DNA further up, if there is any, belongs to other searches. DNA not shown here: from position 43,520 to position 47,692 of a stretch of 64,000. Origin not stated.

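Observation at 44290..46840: Giant 1290-aa hook protein FlgE with an ~850-aa modular central insertion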

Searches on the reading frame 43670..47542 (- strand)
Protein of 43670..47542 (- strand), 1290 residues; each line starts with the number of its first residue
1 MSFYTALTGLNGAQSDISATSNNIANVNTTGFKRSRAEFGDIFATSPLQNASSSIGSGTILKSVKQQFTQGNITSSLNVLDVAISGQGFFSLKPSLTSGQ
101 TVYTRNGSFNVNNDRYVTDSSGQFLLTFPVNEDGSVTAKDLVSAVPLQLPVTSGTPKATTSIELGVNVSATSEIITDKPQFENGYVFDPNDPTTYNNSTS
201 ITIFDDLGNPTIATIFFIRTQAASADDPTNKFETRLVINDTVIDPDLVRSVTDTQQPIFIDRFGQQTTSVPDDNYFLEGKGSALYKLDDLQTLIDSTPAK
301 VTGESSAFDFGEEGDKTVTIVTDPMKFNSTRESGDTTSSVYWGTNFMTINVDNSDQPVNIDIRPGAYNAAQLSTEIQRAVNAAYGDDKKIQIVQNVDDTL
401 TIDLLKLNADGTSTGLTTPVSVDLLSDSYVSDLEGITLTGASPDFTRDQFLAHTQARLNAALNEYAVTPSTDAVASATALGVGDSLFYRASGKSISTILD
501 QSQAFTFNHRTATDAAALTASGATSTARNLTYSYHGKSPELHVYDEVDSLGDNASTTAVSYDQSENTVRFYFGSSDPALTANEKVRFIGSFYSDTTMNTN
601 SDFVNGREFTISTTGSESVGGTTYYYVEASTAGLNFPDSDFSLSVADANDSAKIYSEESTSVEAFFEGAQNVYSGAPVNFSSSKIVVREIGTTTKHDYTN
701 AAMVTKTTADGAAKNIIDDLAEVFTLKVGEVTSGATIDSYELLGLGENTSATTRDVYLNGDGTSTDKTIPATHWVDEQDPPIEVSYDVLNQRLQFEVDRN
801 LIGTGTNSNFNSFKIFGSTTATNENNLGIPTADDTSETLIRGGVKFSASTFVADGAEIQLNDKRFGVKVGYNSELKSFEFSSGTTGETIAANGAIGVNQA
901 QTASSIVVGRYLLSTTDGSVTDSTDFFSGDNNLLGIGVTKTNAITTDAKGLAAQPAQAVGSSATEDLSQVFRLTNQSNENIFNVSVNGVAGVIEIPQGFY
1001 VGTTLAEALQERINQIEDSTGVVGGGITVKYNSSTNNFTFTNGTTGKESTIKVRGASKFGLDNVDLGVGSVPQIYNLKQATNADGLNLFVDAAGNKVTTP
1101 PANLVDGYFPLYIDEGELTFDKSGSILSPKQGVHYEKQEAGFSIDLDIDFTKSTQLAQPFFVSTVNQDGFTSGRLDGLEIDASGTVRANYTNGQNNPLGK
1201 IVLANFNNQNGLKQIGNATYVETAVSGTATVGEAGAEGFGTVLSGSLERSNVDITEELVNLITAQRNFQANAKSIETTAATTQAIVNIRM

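Call 3: search_protein_families(library=pfam, proteins=[window:43670-47542:-], max_evalue=0.01)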
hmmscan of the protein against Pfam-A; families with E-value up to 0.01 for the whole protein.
window:43670-47542:- (1290 aa): 4 families
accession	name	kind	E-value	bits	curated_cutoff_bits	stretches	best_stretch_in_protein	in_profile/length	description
PF06429.18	Flg_bbr_C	-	6.8e-15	54.7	23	1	1244-1287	2-45/46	Flagellar basal body rod FlgEFG protein C-terminal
PF07559.19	FlgE_D2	-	9.4e-14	52.5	22.7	2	186-362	11-122/142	Flagellar basal body protein FlaE D2 domain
PF22692.1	LlgE_F_G_D1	-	1.1e-10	41.9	27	1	83-127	1-43/64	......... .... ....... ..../F/G D1 domain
PF00460.25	Flg_bb_rod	-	1e-08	35.4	20.7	1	3-33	1-31/31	Flagella basal body rod protein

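Call 4: search_protein_families(library=ncbifam, proteins=[window:43670-47542:-], max_evalue=0.01)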
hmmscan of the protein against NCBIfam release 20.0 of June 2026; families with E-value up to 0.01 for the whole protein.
window:43670-47542:- (1290 aa): 25 families
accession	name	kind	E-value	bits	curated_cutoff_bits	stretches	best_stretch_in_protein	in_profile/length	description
NF004238.1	PRK05682.1-1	equivalog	1.2e-112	377.3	400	2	1-232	1-213/414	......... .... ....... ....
NF004240.1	PRK05682.1-4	equivalog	2.5e-111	373.1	472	2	1-269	1-258/443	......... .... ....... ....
NF005286.1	PRK06803.1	equivalog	6.2e-87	292.3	467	2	1117-1287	226-400/402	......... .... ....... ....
TIGR03506.1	FlgEFG_subfam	subfamily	8.1e-84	282.3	70.25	2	1-262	1-204/351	flagellar hook-basal body complex protein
NF004241.1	PRK05682.1-5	equivalog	5.3e-72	243.3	469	2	1139-1288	294-444/446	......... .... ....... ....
NF004242.0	PRK05682.2-1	equivalog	5.6e-58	196.7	365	2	4-218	8-202/422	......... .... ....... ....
NF004243.1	PRK05682.2-2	equivalog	7.2e-57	193.3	801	2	1070-1288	205-418/420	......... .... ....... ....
NF009279.0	PRK12637.1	equivalog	3.4e-55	187.6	663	2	1146-1289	331-473/473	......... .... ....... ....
TIGR02488.1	flgG_G_neg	equivalog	1.4e-53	182.1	252.75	2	3-125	2-134/259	flagellar basal-body rod protein FlgG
NF009278.1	PRK12636.1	equivalog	1.7e-43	149.1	350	2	1175-1289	148-262/263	flagellar basal body rod protein FlgG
TIGR02489.1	flgE_epsilon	equivalog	1.9e-43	149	412.85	2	1156-1288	585-717/719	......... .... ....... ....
NF009456.0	PRK12816.1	equivalog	9.1e-43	146.8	416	2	2-126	4-137/264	flagellar basal body rod protein FlgG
TIGR02490.1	flgF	equivalog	1.2e-42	145.9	178.5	2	3-138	1-127/218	flagellar basal-body rod protein FlgF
NF040922.1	flgE_Caulobact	equivalog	1.1e-38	133.5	750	2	6-178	10-186/505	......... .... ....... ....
NF004495.0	PRK05841.1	equivalog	8.7e-25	87.3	857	2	1117-1278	419-591/603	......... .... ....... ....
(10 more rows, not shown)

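Call 5: find_homologous_proteins(query=window:43670-47542:-, max_evalue=0.00001)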
Query window:43670-47542:- (1290 aa): 3396 proteins with E <= 0.00001 among 8000 candidates; the best 120 are listed.
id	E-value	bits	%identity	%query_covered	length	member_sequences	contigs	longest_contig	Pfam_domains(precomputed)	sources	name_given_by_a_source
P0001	0.0e+0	2774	100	100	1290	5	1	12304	PF06429.19,PF00460.26,PF22692.2,PF07559.20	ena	-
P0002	0.0e+0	2656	95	100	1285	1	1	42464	PF06429.19,PF00460.26,PF22692.2,PF07559.20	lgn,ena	-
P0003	0.0e+0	2641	95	100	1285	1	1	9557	PF06429.19,PF00460.26,PF22692.2,PF07559.20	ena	-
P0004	0.0e+0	2639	95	100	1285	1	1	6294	PF06429.19,PF00460.26,PF22692.2,PF07559.20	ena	-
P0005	0.0e+0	2638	95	100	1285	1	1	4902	PF06429.19,PF00460.26,PF22692.2,PF07559.20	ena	-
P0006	0.0e+0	2633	94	100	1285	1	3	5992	PF06429.19,PF00460.26,PF22692.2,PF07559.20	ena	-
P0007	0.0e+0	2632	94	100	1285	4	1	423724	PF06429.19,PF00460.26,PF22692.2,PF07559.20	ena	-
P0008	0.0e+0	2623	94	100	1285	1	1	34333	PF06429.19,PF00460.26,PF22692.2,PF07559.20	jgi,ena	-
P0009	0.0e+0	2614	93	100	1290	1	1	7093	PF06429.19,PF00460.26,PF22692.2,PF07559.20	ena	-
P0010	0.0e+0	2613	93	100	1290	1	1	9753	PF06429.19,PF00460.26,PF22692.2,PF07559.20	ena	-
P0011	0.0e+0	2608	93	100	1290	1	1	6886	PF06429.19,PF00460.26,PF22692.2,PF07559.20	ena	-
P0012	0.0e+0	2608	93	100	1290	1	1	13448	PF06429.19,PF00460.26,PF22692.2,PF07559.20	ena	-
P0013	0.0e+0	2607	93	100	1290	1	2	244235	PF06429.19,PF00460.26,PF22692.2,PF07559.20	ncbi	-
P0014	0.0e+0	2605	93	100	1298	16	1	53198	PF06429.19,PF00460.26,PF22692.2,PF07559.20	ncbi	-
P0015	0.0e+0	2592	92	100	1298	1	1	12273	PF06429.19,PF00460.26,PF22692.2,PF07559.20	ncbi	-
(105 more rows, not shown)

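Call 16: search_solved_structures(query=window:43670-47542:-, max_evalue=0.01)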
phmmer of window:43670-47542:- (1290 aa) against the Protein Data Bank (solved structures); distinct sequences matched with E-value up to 0.01: 19.
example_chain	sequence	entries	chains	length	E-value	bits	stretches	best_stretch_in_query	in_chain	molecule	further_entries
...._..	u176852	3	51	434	4.5e-69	237.2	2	4-221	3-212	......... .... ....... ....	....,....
8z5u_D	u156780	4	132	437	8.1e-69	236.3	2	4-223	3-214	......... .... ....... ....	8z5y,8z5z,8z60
6jzt_A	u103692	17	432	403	3.4e-48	168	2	1162-1289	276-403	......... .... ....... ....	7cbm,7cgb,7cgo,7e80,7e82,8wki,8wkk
3a69_A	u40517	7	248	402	1.6e-47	165.8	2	1162-1289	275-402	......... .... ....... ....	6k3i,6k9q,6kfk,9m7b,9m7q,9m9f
5wrh_A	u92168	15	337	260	1.6e-29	106.2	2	2-144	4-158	Flagellar basal-body rod protein FlgG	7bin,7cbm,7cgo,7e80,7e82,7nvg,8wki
6jzr_A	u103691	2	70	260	1.7e-29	106.1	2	2-145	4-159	Flagellar basal-body rod protein FlgG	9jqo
8z5u_A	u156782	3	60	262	4.8e-29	104.6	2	4-123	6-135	Flagellar basal-body rod protein FlgG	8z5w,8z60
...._Ba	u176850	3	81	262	2.7e-28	102.2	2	4-124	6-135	Flagellar basal-body rod protein FlgG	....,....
5jxl_A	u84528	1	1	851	3e-26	95.4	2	1055-1289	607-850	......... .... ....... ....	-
1wlg_A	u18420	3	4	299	1.5e-25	93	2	1162-1255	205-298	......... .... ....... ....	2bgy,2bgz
9wwj_L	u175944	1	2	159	1.3e-16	63.4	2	1163-1250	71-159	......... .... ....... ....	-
6ndx_B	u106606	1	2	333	1.2e-14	57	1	1154-1250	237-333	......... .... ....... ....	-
6jf2_A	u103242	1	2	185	3.3e-12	48.9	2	54-145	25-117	Flagellar basal-body rod protein FlgG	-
5npy_A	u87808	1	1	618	1.1e-11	47.2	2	1135-1275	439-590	Flagellar basal body protein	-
5az4_A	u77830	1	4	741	4.5e-11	45.1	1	1055-1255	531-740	Flagellar hook subunit protein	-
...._Ca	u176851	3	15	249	3.1e-08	35.7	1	4-123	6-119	Flagellar basal-body rod protein FlgF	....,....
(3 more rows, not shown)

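Call 54: search_solved_structures(query=window:43670-47542:-, max_evalue=1e-60, show_alignments=1)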
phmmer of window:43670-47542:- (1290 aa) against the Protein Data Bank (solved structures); distinct sequences matched with E-value up to 1e-60: 2.
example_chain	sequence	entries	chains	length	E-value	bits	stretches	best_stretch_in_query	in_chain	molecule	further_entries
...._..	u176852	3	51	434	4.5e-69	237.2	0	4-221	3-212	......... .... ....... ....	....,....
8z5u_D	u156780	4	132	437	8.1e-69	236.3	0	4-223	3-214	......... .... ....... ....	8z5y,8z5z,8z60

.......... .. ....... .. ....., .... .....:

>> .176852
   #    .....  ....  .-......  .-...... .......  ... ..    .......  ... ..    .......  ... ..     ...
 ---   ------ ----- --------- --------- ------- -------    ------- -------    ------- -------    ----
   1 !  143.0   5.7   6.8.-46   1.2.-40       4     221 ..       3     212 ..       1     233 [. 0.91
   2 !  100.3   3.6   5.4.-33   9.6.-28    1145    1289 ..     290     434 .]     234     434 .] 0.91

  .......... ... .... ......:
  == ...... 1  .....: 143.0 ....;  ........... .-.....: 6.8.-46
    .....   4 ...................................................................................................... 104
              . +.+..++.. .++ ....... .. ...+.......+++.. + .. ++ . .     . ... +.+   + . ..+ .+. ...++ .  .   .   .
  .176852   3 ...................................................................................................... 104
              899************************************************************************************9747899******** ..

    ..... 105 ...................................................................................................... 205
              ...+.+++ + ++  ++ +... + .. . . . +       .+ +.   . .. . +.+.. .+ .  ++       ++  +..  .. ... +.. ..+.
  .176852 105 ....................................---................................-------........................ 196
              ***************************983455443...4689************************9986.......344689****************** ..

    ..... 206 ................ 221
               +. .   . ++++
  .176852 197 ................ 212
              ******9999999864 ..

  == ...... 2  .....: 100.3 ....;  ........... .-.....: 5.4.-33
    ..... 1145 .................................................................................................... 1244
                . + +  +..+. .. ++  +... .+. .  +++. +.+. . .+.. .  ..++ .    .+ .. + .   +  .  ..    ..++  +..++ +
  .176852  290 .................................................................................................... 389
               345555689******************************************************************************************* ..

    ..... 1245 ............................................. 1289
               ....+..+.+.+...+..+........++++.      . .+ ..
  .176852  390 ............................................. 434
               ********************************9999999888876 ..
